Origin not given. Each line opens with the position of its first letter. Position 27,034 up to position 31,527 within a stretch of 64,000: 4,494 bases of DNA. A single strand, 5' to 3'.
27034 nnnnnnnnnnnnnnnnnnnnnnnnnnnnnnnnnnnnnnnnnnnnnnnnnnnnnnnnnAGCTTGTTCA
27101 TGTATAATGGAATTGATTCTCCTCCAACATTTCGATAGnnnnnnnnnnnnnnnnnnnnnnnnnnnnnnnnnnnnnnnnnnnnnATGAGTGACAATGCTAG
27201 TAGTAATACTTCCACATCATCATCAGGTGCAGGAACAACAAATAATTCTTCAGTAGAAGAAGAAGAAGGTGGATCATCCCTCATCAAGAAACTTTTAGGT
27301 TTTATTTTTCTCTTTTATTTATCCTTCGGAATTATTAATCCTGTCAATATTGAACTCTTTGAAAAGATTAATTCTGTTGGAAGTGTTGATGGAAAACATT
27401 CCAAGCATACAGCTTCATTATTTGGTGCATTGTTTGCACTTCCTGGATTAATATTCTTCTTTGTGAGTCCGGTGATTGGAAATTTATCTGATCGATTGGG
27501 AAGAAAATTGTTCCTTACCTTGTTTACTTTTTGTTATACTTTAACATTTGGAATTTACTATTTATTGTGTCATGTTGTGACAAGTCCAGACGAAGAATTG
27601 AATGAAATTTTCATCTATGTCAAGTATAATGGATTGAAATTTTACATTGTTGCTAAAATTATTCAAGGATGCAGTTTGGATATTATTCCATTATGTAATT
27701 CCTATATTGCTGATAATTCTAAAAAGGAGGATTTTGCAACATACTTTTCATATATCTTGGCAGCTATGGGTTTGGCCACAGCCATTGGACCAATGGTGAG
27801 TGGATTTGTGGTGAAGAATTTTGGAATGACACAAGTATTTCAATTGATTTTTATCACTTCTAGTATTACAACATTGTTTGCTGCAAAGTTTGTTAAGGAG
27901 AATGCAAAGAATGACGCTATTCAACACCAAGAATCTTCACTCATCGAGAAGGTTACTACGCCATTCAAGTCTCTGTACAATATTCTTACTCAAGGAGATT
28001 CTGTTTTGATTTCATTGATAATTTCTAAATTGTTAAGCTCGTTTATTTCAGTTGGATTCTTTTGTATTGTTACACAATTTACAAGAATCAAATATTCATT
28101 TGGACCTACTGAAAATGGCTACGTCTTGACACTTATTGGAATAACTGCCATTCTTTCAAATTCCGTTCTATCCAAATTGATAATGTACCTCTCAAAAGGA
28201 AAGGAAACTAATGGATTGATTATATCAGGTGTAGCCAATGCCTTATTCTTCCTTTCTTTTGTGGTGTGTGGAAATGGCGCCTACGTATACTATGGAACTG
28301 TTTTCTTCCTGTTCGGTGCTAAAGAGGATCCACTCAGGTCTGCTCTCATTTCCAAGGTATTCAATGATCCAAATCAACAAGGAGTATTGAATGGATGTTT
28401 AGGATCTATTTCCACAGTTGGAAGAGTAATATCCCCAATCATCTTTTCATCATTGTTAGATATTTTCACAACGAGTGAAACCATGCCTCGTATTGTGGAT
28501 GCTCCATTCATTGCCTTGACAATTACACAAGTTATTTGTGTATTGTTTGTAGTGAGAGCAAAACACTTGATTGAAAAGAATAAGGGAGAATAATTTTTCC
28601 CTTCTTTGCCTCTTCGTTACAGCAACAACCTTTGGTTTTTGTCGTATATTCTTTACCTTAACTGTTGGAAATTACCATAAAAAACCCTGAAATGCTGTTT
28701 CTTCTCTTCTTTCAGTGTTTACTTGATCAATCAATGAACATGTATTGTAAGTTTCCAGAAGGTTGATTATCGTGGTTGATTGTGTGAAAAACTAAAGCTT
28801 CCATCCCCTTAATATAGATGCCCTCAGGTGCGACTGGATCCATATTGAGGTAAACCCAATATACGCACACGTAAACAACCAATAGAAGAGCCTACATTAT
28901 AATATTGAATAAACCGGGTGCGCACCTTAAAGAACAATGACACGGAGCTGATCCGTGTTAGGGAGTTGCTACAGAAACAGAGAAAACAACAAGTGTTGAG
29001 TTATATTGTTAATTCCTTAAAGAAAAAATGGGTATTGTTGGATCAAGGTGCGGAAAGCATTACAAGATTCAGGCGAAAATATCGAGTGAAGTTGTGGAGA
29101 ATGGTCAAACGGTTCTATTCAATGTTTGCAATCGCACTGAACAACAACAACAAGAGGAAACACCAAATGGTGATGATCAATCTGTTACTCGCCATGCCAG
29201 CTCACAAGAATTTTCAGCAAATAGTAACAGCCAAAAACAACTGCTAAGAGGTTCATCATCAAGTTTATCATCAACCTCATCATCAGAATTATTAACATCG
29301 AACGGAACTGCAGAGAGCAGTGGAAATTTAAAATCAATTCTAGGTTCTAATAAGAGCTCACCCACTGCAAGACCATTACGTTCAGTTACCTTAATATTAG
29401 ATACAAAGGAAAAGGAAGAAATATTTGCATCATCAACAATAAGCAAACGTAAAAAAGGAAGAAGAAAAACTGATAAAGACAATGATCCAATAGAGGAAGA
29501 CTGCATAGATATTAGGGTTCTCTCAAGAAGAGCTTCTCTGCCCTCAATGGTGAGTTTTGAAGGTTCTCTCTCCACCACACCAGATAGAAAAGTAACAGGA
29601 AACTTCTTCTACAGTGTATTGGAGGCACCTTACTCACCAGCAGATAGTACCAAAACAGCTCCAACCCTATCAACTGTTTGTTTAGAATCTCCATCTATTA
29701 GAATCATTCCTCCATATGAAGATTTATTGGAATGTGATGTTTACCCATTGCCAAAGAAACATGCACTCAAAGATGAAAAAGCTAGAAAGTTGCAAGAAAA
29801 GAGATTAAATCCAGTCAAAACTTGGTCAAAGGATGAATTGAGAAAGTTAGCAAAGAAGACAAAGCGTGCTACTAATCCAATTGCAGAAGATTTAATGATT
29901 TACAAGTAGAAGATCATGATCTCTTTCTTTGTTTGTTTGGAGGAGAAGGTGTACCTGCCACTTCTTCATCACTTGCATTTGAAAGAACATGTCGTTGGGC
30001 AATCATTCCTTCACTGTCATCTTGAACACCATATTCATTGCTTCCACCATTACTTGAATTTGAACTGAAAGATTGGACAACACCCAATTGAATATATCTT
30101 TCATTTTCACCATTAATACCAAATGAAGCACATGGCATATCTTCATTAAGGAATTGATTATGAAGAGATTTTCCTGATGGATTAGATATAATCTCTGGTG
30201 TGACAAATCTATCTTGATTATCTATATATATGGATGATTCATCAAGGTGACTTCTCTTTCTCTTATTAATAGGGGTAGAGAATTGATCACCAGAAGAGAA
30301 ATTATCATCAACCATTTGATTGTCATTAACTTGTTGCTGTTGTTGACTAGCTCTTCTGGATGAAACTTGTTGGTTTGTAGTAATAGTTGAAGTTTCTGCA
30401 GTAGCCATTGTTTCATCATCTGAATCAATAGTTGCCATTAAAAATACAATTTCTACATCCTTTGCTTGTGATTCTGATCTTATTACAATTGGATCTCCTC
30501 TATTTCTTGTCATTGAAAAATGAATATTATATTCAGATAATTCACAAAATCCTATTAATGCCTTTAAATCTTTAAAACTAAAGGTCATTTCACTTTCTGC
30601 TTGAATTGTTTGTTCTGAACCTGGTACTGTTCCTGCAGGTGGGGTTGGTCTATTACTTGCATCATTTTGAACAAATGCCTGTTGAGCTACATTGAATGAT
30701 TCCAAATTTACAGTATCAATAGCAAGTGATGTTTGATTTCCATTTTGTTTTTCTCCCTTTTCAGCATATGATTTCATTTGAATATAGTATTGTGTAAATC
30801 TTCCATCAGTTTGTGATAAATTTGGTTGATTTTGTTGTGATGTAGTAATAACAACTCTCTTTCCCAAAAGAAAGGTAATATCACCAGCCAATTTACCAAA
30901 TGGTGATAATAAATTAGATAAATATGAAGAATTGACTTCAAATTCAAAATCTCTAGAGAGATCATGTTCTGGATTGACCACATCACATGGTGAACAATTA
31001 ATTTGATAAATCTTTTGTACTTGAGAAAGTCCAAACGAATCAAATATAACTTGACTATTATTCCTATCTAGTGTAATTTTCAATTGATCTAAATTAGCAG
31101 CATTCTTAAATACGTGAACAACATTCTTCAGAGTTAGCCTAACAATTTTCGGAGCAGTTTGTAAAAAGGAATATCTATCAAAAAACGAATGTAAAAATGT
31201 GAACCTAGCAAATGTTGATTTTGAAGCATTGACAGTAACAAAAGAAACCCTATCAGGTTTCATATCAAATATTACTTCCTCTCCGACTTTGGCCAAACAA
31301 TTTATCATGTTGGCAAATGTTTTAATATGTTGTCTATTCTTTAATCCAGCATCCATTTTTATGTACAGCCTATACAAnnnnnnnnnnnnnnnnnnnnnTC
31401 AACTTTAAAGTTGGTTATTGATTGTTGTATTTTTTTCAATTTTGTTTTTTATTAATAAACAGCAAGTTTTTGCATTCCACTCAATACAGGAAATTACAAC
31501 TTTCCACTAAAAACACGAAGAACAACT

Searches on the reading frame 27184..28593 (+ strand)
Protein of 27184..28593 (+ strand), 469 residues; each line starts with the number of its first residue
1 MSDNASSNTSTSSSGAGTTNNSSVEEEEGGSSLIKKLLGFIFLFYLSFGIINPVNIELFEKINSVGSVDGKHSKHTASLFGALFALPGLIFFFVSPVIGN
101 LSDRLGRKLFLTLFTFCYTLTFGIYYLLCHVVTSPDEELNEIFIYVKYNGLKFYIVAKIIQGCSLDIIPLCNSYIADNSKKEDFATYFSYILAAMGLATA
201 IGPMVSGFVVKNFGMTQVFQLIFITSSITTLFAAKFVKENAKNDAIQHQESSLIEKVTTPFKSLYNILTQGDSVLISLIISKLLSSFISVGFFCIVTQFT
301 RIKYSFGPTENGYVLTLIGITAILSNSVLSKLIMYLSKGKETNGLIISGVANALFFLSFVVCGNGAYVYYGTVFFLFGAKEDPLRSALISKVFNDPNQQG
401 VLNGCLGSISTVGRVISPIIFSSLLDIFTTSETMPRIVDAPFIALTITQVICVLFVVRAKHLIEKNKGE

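Call 67: search_protein_families(library=pfam, proteins=[window:27184-28593:+], max_evalue=0.001)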
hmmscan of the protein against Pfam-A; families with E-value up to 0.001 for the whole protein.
window:27184-28593:+ (469 aa): 3 families
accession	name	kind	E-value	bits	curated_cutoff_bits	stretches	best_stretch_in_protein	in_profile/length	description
PF07690.21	MFS_1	-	1.6e-29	103.4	33.4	1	40-378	4-305/347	Major Facilitator Superfamily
PF05977.19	MFS_3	-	0.00048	19.1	27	1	162-362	116-304/524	Transmembrane secretion effector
PF03137.26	OATP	-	0.00077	18.3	25.8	1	145-213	134-196/545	Organic Anion Transporter Polypeptide (OATP) family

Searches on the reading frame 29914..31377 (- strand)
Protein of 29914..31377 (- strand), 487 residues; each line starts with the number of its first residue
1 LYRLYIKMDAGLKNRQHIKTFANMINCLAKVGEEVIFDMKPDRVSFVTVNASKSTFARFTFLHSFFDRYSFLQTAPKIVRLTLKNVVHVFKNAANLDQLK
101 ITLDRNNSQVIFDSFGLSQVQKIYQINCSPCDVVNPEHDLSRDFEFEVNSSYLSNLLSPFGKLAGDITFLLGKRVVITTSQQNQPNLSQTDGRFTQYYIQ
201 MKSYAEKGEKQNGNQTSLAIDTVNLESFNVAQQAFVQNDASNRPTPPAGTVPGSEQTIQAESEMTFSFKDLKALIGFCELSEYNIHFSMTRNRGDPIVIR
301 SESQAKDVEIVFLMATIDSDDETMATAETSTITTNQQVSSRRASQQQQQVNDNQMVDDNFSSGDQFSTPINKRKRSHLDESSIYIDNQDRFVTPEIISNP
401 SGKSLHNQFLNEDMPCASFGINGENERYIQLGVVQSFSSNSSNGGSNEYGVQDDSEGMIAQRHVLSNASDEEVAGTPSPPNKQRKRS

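Call 67: search_protein_families(library=pfam, proteins=[window:29914-31377:-], max_evalue=0.001)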
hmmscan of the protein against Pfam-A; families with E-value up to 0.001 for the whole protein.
window:29914-31377:- (487 aa): 2 families
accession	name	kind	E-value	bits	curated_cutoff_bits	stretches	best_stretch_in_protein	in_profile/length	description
PF04139.18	Rad9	-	4.3e-39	134.9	25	1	21-317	1-253/253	Rad9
PF04005.17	Hus1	-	0.00025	20.7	27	1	14-108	9-104/288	Hus1-like protein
